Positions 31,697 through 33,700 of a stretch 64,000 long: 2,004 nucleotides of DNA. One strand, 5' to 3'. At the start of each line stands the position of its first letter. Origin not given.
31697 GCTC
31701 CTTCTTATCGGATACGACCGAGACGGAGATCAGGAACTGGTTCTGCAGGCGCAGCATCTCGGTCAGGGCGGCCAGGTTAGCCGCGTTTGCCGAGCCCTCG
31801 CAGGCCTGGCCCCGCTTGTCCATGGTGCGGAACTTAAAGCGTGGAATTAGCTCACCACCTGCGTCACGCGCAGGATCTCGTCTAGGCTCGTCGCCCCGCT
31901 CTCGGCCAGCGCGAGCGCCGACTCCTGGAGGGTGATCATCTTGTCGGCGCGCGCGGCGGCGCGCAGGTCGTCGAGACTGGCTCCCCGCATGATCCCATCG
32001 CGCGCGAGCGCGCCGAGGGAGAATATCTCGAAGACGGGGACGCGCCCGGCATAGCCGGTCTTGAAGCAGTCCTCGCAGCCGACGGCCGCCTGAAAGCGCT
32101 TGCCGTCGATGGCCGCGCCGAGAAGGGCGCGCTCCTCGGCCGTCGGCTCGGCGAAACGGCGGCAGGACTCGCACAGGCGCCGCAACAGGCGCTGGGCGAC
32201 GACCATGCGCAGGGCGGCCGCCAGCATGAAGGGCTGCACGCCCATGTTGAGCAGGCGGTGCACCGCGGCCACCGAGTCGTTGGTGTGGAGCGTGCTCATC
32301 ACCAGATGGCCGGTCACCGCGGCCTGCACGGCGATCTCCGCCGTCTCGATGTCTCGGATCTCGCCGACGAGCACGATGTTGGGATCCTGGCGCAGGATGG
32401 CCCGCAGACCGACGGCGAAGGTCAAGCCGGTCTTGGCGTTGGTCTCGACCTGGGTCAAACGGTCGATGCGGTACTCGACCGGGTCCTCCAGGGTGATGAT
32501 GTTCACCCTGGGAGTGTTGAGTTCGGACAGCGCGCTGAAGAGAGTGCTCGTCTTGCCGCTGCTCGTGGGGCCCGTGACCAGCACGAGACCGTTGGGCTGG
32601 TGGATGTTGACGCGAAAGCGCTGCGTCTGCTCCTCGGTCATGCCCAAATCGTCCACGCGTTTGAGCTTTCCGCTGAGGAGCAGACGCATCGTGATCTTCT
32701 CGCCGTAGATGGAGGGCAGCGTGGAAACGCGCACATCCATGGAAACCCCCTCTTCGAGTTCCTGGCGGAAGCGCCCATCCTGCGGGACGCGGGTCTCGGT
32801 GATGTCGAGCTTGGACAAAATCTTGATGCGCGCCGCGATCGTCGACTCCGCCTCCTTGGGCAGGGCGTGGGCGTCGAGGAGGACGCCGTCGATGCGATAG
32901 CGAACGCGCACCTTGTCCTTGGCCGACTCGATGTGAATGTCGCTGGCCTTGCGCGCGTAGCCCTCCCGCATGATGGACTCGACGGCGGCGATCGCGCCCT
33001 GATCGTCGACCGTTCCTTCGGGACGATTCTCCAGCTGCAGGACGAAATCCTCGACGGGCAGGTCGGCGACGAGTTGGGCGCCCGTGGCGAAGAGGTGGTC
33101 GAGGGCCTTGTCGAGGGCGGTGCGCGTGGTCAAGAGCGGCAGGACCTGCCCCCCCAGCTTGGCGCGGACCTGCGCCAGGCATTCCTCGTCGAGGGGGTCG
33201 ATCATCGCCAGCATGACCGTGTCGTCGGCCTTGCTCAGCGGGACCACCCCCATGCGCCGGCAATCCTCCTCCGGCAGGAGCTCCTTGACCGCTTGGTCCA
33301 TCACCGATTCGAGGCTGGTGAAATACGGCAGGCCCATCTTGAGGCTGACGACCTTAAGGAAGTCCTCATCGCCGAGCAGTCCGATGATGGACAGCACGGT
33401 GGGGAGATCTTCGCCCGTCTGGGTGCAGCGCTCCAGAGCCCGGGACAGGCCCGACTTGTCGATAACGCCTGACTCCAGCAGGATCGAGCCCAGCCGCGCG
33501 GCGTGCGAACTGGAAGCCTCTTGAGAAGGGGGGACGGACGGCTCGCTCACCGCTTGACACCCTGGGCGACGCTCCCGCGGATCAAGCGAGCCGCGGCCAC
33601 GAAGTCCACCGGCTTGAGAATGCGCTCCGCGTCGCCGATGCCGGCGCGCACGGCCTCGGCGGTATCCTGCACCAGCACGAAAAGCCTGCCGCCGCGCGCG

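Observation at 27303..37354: Type IV filament operon with a complete phosphorelay embedded between the pilin and the motor, lacking secretin, alignment complex, peptidase and retraction ATPase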

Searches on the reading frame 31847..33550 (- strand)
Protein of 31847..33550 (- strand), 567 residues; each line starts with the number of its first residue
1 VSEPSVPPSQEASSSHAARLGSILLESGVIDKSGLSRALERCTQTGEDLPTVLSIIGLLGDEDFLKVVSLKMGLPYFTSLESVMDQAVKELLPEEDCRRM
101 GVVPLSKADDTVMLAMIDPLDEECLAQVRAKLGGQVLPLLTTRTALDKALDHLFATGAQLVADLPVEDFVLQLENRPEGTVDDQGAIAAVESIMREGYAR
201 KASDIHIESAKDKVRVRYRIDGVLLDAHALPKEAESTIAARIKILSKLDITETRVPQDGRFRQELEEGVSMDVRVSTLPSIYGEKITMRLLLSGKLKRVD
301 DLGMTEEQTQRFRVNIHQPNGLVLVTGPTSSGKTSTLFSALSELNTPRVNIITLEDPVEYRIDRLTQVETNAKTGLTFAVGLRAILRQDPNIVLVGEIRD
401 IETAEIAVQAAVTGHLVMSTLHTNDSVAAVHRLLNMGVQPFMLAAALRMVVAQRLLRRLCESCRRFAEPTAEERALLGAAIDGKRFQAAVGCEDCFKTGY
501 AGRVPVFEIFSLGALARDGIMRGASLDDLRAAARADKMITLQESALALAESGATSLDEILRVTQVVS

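Call 6: search_protein_families(library=pfam, proteins=[window:31847-33550:-], max_evalue=0.01)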
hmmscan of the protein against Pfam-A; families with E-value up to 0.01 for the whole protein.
window:31847-33550:- (567 aa): 4 families
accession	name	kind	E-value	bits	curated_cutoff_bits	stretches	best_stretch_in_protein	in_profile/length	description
PF00437.27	T2SSE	-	8.3e-116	387.1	24.9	1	182-561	4-370/370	Type II/IV secretion system protein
PF05157.20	MshEN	-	3.3e-15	56.3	23.1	1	72-158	1-88/90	MshEN domain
PF13191.12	AAA_16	-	0.00033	21.6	32.6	1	313-435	18-104/167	AAA ATPase domain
PF13173.12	AAA_14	-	0.0059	17.1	27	0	321-412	3-85/129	AAA domain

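Call 9: find_encoding_contigs(protein=window:31847-33550:-, flank=10000, max_places=6)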
Protein window:31847-33550:- (567 aa): 5 contigs read that carry it; 3 places shown.
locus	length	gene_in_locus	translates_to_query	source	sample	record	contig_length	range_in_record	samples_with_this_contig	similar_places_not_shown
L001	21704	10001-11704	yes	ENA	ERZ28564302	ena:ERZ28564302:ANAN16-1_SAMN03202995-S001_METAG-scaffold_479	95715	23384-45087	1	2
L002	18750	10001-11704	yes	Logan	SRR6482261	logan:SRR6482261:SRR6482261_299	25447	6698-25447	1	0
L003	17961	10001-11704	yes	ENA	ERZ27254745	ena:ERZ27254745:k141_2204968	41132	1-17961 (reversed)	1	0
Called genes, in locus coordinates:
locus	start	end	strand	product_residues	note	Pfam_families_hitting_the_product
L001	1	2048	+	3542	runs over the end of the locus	PF13620:CarboxypepD_reg (weak), PF13860:FlgD_ig (weak)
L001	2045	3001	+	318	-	-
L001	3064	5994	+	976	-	-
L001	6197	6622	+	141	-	PF07963:N_methyl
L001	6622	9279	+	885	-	PF00512:HisKA, PF02518:HATPase_c, PF00072:Response_reg, PF01627:Hpt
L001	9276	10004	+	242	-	-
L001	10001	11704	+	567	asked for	PF05157:MshEN, PF00437:T2SSE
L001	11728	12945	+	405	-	PF00482:T2SSF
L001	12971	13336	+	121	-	PF00072:Response_reg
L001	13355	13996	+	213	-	PF00072:Response_reg, PF00196:GerE, PF08281:Sigma70_r4_2 (weak)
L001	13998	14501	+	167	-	-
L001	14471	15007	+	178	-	-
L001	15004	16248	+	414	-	-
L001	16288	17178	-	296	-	-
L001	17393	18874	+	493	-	PF02878:PGM_PMM_I, PF02879:PGM_PMM_II, PF02880:PGM_PMM_III, PF00408:PGM_PMM_IV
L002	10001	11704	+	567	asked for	PF05157:MshEN, PF00437:T2SSE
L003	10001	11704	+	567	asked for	PF05157:MshEN, PF00437:T2SSE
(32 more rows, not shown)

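Call 10: find_related_loci(query=window:31847-33550:-, collection=genome_contigs, flank=10000)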
Query window:31847-33550:- (567 aa) in genome_contigs; peptide patterns used: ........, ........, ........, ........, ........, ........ (x = any residue, [..] = any of these).
78 stretches matched a pattern; 7 encode a relative of the query (tblastn E <= 1e-3); 7 distinct loci.
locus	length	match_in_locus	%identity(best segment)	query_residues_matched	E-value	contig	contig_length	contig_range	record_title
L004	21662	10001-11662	77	10-564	0e+0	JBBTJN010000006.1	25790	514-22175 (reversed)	MAG: Elusimicrobiota bacterium isolate H52-bin097_1 H52_bin097_1_000000000006, whole genome shotgun sequence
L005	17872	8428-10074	71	15-564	0e+0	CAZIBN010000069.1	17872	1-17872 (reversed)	MAG TPA_asm: uncultured Elusimicrobia sp. isolate binchicken_co186_163 genome assembly, contig: NODE_3837_length_17872_c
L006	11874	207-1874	82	10-564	0e+0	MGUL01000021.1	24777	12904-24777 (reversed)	MAG: Elusimicrobia bacterium RBG_16_66_12 RBG_16_scaffold_12453, whole genome shotgun sequence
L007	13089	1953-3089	41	182-559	6e-86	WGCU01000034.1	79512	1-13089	MAG: Spirochaetaceae bacterium isolate S145_15 k151_210955, whole genome shotgun sequence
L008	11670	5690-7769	36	319-552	8e-31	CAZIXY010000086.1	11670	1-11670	MAG TPA_asm: uncultured Desulfobacteraceae bacterium isolate binchicken_co256_358 genome assembly, contig: NODE_14193_le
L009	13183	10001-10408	29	19-154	1e-16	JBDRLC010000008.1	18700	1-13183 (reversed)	MAG: Candidatus Omnitrophota bacterium isolate MEGAHIT-group-1.759 k141_6213967, whole genome shotgun sequence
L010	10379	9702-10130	27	12-154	2e-15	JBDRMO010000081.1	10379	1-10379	MAG: Candidatus Omnitrophota bacterium isolate MEGAHIT-group-1.834 k141_2618562, whole genome shotgun sequence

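Call 17: search_protein_families(library=ncbifam, proteins=[window:31847-33550:-], max_evalue=0.01)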
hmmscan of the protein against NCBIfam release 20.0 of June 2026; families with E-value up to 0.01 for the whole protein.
window:31847-33550:- (567 aa): 20 families
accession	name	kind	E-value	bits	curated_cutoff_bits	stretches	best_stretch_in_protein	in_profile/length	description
TIGR02538.1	type_IV_pilB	equivalog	6.1e-156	520.3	675.65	1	20-564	2-563/564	type IV-A pilus assembly ATPase PilB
TIGR02533.1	type_II_gspE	equivalog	2.2e-147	491.6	630.25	1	97-563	9-486/486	type II secretion system ATPase GspE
NF007755.0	PRK10436.1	equivalog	4.5e-129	431.1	617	1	96-564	13-460/465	type II secretion system protein GspE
NF053534.1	T4PilAsmATPsTfpB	equivalog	1e-122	410.5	850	1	97-563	102-582/584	type IV pilus assembly ATPase TfpB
NF041000.1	ATPase_ComGA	equivalog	6.8e-73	245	300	1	192-457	2-266/267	competence type IV pilus ATPase ComGA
TIGR01420.1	pilT_fam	subfamily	3.3e-49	167.9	319.1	1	190-460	2-272/343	PilT/PilU family type 4a pilus ATPase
TIGR02525.1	plasmid_TraJ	equivalog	9.8e-25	87.3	368.3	1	286-457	120-299/372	plasmid transfer ATPase TraJ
TIGR02524.1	dot_icm_DotB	equivalog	9.8e-20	71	463.3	1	317-435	131-258/358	Dot/Icm type IV secretion system ATPase DotB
NF058587.1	archaellum_moto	equivalog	1.3e-17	63.8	550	1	323-457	278-418/527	archaellum flagellar ATPase motor FlaI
TIGR02782.1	TrbB_P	equivalog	2.9e-14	53.1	304.55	1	303-434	120-253/303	P-type conjugative transfer ATPase TrbB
NF010469.0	PRK13894.1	subfamily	8.8e-13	48.3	508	1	301-434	131-265/320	conjugal transfer ATPase TrbB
NF012033.0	PRK15489.1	equivalog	2.8e-12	45.6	537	1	8-154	481-627/703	glycosyl transferase family protein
TIGR02788.1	VirB11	equivalog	8.9e-11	41.4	249.95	1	312-438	137-267/308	P-type DNA transfer ATPase VirB11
TIGR03819.1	heli_sec_ATPase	hypoth_equivalog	9.9e-11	41.4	373.15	1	236-453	97-317/340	TadA family conjugal transfer-associated ATPase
NF010407.0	PRK13833.1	subfamily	7.2e-10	38.8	499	1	299-435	124-261/323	conjugal transfer protein TrbB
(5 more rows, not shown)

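Call 18: search_solved_structures(query=window:31847-33550:-, max_evalue=1e-10)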
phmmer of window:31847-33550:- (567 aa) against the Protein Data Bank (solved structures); distinct sequences matched with E-value up to 1e-10: 28.
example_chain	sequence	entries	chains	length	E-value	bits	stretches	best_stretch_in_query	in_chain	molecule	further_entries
6f8l_G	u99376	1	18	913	3.3e-135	454.7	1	16-563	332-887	Type IV pilus assembly protein PilF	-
5tsg_B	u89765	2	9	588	1.3e-120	406.5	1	13-563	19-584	Type IV pilus biogenesis ATPase PilB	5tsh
6olj_C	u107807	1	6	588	2.7e-120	405.5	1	13-563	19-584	Type IV pilus biogenesis ATPase PilB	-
5zfr_A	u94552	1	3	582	1.5e-118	399.8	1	15-563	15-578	Type IV pilus biogenesis ATPase PilB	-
3jc8_Ba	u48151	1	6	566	1e-110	373.9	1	18-561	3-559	Type IV-A pilus assembly ATPase PilB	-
4pht_A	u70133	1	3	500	2.1e-101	343.2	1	108-564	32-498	General secretory pathway protein E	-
5oiu_A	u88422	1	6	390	1.5e-100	340.3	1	182-561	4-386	Type IV pilus assembly protein PilF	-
5it5_F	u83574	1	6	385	6.2e-100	338.3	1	189-561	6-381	ATP binding motif-containing protein PilF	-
6ejf_A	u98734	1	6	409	7.6e-100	338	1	189-563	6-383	Type IV pilus assembly protein PilF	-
4ksr_A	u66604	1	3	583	3.5e-96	325.9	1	181-564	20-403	Type II secretion system protein E, Hemolysin-coregulated protein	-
4kss_A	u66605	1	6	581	3.6e-96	325.9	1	181-564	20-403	Type II secretion system protein E, hemolysin-coregulated protein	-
1p9r_A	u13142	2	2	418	1.6e-95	323.8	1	180-562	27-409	General secretion pathway protein E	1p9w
2ewv_A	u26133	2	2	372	1.4e-30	109.5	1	315-458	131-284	twitching motility protein PilT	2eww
2gsz_A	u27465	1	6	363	1.7e-30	109.3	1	316-458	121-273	twitching motility protein PilT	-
2eyu_A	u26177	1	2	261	1.7e-30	109.3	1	316-458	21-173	twitching motility protein PilT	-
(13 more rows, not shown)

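Call 24: find_homologous_proteins(query=window:31847-33550:-, max_evalue=1e-30)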
Query window:31847-33550:- (567 aa): 8000 proteins with E <= 1e-30 among 8000 candidates; the best 120 are listed.
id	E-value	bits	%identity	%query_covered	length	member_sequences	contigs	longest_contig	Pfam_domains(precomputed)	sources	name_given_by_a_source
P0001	0.0e+0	1210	100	100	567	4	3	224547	PF05157.21,PF00437.27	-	-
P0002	9.3e-291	983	82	96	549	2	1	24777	PF05157.21,PF00437.27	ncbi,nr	ncbi:MAG: hypothetical protein A2V88_17855 [Elusimicrobia bacterium RBG_16_66_12]|nr:MAG: hypothetic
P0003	4.6e-280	947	78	99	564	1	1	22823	PF05157.21,PF00437.27,PF13191.13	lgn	-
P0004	2.5e-278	942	77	99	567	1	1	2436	PF05157.21,PF00437.27,PF13191.13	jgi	jgi:type IV pilus assembly protein PilB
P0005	1.6e-275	933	76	98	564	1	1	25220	PF05157.21,PF00437.27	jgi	jgi:type IV pilus assembly protein PilB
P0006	2.2e-274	929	77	98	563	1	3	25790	PF05157.21,PF00437.27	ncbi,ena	ncbi:MAG: ATPase, T2SS/T4P/T4SS family [Elusimicrobiota bacterium]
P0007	1.2e-273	926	77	98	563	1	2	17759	PF05157.21,PF00437.27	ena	-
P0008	4.0e-267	905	75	97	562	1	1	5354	PF05157.21,PF00437.27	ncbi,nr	ncbi:MAG: Flp pilus assembly complex ATPase component TadA [Elusimicrobia bacterium]|nr:Flp pilus as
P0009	4.8e-255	865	71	97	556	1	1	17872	PF05157.21,PF00437.27,PF13191.13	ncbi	-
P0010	7.9e-219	745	63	96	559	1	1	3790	PF05157.21,PF00437.27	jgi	-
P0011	1.4e-181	623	53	97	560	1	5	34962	PF05157.21,PF00437.27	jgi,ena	-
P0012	2.3e-163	562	51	96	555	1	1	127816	PF05157.21,PF00437.27,PF13191.13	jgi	jgi:type IV pilus assembly protein PilB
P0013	5.3e-161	555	50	98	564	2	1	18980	PF05157.21,PF00437.27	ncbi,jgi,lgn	-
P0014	1.8e-153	530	50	96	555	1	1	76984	PF05157.21,PF00437.27,PF13191.13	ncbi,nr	ncbi:MAG: Flp pilus assembly complex ATPase component TadA [Elusimicrobia bacterium]|nr:Flp pilus as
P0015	2.5e-150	519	47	98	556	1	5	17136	PF05157.21,PF00437.27,PF25199.2,PF13191.13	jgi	jgi:type IV pilus assembly protein PilB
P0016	1.7e-149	517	46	98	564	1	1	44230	PF05157.21,PF00437.27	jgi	jgi:type IV pilus assembly protein PilB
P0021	1.8e-145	503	47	96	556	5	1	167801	PF05157.21,PF00437.27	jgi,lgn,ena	-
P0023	1.2e-142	494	47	96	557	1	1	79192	PF05157.21,PF00437.27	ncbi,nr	ncbi:MAG: Flp pilus assembly complex ATPase component TadA [Elusimicrobia bacterium]|nr:Flp pilus as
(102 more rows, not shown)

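Call 25: find_encoding_contigs(protein=P0011, flank=10000, max_places=1)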
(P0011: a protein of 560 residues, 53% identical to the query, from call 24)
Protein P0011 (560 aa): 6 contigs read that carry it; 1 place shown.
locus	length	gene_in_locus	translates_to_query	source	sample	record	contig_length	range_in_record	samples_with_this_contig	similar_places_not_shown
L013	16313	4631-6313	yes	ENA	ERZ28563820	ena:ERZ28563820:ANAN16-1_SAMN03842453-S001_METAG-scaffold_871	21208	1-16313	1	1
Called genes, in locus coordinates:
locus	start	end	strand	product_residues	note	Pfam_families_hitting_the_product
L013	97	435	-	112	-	-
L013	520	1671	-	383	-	PF05598:DUF772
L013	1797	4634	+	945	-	PF00512:HisKA, PF02518:HATPase_c, PF00072:Response_reg, PF01627:Hpt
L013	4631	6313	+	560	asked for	PF05157:MshEN, PF00437:T2SSE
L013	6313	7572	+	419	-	PF28597:T2SSF_N, PF00482:T2SSF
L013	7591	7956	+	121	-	PF00072:Response_reg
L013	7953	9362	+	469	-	PF00072:Response_reg, PF07730:HisKA_3, PF13581:HATPase_c_2 (weak), PF02518:HATPase_c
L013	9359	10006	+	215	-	PF00072:Response_reg, PF02796:HTH_7 (faint), PF00196:GerE, PF08281:Sigma70_r4_2 (weak), PF13384:HTH_23 (weak), PF13936:HTH_38 (weak)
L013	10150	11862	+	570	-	PF10101:DUF2339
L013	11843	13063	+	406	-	PF13163:DUF3999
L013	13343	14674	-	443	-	-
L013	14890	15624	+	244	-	PF00990:GGDEF, PF22335:Cas10-Cmr2_palm2 (faint)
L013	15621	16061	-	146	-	PF00436:SSB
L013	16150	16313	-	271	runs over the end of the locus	-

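Call 26: find_encoding_contigs(protein=P0012, flank=10000, max_places=1)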
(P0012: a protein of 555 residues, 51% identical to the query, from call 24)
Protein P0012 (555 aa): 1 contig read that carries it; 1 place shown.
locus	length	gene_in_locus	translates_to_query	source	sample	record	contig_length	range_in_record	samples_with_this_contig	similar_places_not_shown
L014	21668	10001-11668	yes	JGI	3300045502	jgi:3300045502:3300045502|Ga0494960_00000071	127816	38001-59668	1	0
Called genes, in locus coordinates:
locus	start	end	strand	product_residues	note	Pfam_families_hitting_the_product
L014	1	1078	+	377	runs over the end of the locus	PF03975:CheD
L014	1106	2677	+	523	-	PF00672:HAMP (weak), PF00015:MCPsignal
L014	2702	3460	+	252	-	PF11845:Tll0287-like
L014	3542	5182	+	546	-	PF00672:HAMP (faint), PF00015:MCPsignal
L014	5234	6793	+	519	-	PF00672:HAMP (weak), PF00015:MCPsignal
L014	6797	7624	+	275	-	PF03705:CheR_N (weak), PF01739:CheR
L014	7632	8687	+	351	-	PF00072:Response_reg, PF01339:CheB_methylest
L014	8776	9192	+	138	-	PF00072:Response_reg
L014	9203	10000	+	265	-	PF00072:Response_reg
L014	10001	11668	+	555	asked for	PF05157:MshEN, PF13191:AAA_16 (faint), PF00437:T2SSE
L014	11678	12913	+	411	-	PF28597:T2SSF_N, PF00482:T2SSF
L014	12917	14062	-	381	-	PF23981:DUF7305 (faint)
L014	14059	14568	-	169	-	PF07963:N_methyl (weak)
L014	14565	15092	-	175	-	-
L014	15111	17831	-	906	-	PF00512:HisKA, PF02518:HATPase_c, PF24896:Receiver_CRE1 (faint), PF00072:Response_reg, PF01627:Hpt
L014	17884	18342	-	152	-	PF07963:N_methyl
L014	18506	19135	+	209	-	-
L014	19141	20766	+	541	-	PF01565:FAD_binding_4, PF04030:ALO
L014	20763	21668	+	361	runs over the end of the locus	-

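Call 27: find_encoding_contigs(protein=P0014, flank=10000, max_places=1)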
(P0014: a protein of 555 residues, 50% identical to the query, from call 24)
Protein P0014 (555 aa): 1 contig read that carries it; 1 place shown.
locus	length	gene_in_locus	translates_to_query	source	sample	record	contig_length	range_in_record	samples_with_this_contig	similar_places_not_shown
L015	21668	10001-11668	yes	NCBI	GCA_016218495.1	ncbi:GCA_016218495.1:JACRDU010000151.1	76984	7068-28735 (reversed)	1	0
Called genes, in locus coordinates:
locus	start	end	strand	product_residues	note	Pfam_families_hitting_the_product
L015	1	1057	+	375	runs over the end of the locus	-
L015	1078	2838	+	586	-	PF00664:ABC_membrane, PF00005:ABC_tran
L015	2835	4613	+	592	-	PF00664:ABC_membrane, PF00005:ABC_tran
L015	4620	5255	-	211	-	-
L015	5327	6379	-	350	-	-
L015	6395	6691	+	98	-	-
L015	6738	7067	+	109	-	PF04241:DUF423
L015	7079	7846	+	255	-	PF06778:Chlor_dismutase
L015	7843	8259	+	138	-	-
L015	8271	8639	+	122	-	-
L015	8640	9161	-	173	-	-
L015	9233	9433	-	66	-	PF00313:CSD, PF08206:OB_RNB (faint)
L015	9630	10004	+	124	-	PF00072:Response_reg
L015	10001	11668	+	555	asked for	PF05157:MshEN, PF00437:T2SSE, PF13191:AAA_16 (faint)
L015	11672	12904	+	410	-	PF28597:T2SSF_N, PF00482:T2SSF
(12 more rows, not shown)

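Call 28: find_encoding_contigs(protein=P0023, flank=10000, max_places=1)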
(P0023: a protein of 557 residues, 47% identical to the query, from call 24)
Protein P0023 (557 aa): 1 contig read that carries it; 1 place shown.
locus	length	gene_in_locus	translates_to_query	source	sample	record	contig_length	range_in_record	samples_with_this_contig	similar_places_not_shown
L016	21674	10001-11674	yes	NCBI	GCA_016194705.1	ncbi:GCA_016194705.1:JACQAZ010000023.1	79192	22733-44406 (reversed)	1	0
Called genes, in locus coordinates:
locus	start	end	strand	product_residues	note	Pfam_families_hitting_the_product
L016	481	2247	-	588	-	PF17203:sCache_3_2, PF00672:HAMP, PF00512:HisKA, PF02518:HATPase_c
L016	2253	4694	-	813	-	PF16656:Pur_ac_phosph_N (faint), PF25059:FN3_DSCAM-DSCAML_C (faint), PF00041:fn3 (weak), PF24489:Ig_J_second (faint), PF00041:fn3 (weak), PF13860:FlgD_ig (weak)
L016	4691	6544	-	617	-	PF07719:TPR_2 (faint), PF14559:TPR_19 (faint), PF14853:Fis1_TPR_C (faint)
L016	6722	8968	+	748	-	PF01344:Kelch_1 (faint), PF07646:Kelch_2 (faint), PF24681:Kelch_KLHDC2_KLHL20_DRC7 (weak), PF25210:Kelch_FKB95 (faint), PF24981:Beta-prop_ATRN-LZTR1 (weak), PF24681:Kelch_KLHDC2_KLHL20_DRC7, PF13415:Beta-prop_FBX42 (weak), PF13964:Beta-prop_Calicin (weak)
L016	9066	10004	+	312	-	PF01627:Hpt, PF00072:Response_reg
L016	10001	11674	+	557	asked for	PF05157:MshEN, PF00437:T2SSE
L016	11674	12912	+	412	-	PF28597:T2SSF_N, PF00482:T2SSF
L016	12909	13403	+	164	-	-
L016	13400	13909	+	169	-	-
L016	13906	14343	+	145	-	-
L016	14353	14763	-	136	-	PF00072:Response_reg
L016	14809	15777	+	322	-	PF16881:LIAS_N, PF04055:Radical_SAM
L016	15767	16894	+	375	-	PF00676:E1_dh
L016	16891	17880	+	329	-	PF02779:Transket_pyr, PF02780:Transketolase_C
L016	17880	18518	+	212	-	-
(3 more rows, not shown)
